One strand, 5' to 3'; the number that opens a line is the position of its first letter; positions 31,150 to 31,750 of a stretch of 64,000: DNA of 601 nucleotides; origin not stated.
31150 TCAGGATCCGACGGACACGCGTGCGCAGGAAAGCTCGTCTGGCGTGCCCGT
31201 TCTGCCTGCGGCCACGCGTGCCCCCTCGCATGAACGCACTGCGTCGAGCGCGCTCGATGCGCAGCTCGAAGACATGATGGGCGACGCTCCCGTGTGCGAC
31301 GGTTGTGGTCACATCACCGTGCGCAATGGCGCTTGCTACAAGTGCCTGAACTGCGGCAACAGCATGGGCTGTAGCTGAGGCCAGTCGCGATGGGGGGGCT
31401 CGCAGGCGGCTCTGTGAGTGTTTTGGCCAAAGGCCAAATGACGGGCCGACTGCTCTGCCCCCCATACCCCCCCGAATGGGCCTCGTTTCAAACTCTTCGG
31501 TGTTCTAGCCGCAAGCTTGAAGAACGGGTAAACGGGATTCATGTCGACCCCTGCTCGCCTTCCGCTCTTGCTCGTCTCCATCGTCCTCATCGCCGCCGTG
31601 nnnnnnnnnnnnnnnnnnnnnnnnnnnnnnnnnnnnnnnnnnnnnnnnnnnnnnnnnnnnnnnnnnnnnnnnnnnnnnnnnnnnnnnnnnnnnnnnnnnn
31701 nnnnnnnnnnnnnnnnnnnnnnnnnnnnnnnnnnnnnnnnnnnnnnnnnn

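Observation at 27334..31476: nrdJ is bracketed by inverted copies of an about 90-nt element with conserved termini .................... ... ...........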

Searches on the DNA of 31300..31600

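Call 73: search_rna_families(source=window, start=31300, end=31600, threshold=evalue, max_evalue=5)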
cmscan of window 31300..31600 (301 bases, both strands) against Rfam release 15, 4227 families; matches with E-value up to 5: 4.
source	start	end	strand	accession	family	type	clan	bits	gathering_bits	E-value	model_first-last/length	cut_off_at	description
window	31393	31462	+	RF03202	mir-555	Gene; miRNA;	-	18.4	92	0.13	1-89/89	no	mir-555 microRNA precursor family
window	31366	31490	+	RF01947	KCNQ1OT1_2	Gene; lncRNA;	-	15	80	2.5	61-196/196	no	KCNQ1 overlapping transcript 1 conserved region 2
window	31342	31420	+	RF02038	SPRY4-IT1_1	Gene; lncRNA;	-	14.2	50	1.4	1-91/91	no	SPRY4-IT1 conserved region 1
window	31421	31600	+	RF02042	HOTTIP_3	Gene; lncRNA;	-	9.3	50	0.34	1-189/353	3'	HOXA transcript at the distal tip, conserved region 3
